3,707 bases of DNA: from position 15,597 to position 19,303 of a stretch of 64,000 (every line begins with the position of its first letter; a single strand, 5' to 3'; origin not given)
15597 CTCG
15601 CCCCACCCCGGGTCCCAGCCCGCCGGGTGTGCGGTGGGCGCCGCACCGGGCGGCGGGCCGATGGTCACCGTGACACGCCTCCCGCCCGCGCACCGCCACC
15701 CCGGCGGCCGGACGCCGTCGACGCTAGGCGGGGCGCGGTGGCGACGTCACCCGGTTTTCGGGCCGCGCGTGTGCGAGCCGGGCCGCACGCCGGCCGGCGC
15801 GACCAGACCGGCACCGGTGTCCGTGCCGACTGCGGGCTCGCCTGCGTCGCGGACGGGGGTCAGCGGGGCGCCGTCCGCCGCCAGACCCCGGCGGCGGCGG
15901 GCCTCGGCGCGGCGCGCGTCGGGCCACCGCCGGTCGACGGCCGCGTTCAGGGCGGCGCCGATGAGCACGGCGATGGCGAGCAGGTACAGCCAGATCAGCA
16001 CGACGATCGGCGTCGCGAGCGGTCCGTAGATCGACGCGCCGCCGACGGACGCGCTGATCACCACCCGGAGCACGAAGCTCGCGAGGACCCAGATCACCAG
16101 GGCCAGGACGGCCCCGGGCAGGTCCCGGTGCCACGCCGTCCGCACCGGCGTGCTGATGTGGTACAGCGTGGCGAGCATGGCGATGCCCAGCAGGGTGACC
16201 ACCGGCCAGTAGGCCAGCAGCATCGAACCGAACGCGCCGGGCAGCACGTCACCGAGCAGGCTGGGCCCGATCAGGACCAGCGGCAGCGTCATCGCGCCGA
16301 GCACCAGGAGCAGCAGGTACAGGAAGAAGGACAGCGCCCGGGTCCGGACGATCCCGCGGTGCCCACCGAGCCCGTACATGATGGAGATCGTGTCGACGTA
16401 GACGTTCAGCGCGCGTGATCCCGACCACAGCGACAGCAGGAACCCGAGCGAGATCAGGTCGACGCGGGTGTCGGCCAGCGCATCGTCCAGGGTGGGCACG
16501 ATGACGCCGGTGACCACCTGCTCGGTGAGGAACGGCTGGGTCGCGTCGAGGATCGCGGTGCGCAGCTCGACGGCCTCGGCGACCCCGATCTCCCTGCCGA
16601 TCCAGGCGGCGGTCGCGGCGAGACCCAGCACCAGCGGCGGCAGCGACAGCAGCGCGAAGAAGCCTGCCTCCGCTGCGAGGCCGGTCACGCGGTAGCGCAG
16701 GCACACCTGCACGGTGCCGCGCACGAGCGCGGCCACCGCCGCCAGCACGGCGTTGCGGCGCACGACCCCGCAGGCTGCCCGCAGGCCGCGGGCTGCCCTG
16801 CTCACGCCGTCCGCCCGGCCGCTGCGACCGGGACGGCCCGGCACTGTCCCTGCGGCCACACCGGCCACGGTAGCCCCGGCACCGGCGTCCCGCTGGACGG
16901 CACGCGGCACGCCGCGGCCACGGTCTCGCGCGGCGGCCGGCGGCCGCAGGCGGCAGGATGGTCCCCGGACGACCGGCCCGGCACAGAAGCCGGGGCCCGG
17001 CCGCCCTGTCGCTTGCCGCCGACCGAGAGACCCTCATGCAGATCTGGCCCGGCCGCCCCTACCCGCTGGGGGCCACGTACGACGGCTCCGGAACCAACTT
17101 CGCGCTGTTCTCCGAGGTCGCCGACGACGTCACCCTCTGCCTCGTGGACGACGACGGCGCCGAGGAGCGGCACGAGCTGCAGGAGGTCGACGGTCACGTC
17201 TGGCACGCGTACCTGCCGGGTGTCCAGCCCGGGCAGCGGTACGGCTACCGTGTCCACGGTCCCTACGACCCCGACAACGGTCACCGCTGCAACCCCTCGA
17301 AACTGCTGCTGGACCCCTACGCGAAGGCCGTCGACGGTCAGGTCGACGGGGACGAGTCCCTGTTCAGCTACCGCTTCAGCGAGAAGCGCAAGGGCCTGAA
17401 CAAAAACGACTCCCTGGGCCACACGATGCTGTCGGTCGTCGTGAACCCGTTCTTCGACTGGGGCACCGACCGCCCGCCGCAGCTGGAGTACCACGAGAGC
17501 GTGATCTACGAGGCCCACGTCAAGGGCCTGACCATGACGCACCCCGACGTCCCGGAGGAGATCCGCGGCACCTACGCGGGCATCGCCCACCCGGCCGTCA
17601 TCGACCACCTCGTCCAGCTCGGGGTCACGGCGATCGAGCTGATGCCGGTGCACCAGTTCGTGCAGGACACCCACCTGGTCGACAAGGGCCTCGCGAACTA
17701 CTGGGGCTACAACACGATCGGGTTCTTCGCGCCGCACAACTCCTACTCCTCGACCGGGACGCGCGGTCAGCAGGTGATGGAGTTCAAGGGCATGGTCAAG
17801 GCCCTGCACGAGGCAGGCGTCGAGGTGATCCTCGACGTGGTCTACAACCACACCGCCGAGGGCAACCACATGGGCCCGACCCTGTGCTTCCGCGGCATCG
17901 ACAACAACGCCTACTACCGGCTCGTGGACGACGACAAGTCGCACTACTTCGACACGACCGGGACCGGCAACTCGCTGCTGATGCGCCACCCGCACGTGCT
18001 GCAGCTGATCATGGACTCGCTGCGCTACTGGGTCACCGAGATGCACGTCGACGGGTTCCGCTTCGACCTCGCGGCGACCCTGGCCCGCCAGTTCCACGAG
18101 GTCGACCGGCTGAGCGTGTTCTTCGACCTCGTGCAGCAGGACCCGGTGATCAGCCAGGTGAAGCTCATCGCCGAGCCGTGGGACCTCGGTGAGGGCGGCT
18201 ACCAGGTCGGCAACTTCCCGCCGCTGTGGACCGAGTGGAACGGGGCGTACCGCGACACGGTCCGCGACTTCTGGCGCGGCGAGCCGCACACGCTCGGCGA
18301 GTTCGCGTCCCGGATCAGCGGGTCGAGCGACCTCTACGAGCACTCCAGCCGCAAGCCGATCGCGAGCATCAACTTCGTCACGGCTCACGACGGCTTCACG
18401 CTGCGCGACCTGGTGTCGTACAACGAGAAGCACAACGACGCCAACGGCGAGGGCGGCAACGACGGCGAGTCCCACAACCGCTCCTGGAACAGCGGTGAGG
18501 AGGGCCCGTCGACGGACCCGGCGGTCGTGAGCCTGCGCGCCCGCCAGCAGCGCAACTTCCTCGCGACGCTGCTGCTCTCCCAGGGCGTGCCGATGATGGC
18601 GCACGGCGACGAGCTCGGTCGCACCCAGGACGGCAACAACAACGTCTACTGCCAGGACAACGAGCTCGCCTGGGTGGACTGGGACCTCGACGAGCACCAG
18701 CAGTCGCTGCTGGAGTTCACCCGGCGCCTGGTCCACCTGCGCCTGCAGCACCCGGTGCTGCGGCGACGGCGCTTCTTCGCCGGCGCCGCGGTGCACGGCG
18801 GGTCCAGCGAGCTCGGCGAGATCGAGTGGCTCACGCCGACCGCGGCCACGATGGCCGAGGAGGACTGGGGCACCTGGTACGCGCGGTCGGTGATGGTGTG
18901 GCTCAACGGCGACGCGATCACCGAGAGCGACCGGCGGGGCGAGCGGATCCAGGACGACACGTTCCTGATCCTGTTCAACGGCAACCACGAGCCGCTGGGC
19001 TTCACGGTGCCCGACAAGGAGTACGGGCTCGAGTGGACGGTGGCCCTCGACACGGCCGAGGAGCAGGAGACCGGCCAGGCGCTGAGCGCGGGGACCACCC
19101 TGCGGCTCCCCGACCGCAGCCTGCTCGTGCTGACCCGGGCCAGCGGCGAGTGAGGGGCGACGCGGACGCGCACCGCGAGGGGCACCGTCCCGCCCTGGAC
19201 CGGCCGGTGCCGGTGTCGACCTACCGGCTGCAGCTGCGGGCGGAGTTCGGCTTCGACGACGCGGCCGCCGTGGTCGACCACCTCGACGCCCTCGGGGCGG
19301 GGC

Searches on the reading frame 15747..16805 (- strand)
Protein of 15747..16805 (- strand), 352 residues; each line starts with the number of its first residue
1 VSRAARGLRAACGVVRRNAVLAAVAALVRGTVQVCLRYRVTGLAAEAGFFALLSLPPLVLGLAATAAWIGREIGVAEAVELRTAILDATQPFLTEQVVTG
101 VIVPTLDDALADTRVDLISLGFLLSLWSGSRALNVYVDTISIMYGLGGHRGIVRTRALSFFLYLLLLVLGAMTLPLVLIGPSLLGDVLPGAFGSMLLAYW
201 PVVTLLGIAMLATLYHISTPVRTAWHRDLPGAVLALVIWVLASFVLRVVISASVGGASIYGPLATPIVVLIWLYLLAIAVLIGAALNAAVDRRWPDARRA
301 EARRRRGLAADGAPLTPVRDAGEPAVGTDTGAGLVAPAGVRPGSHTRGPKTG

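Call 46: search_protein_families(library=pfam, proteins=[window:15747-16805:-], max_evalue=0.00001)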
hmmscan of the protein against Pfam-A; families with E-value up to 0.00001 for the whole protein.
window:15747-16805:- (352 aa): 1 family
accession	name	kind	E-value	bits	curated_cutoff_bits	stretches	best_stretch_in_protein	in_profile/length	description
PF03631.20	Virul_fac_BrkB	-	7.5e-41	140.9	33.7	1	38-293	3-258/259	Virulence factor BrkB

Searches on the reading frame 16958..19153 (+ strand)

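Call 46: search_protein_families(library=pfam, proteins=[window:16958-19153:+], max_evalue=0.00001)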
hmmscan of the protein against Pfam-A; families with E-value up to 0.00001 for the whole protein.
window:16958-19153:+ (731 aa): 2 families
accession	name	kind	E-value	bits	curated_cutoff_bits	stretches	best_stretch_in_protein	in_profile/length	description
PF02922.24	CBM_48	-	3.3e-22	79.1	22.4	1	36-122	1-83/83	Carbohydrate-binding module 48 (Isoamylase N-terminal domain)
PF00128.31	Alpha-amylase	-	2.3e-14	53.9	22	1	203-301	15-94/446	Alpha amylase, catalytic domain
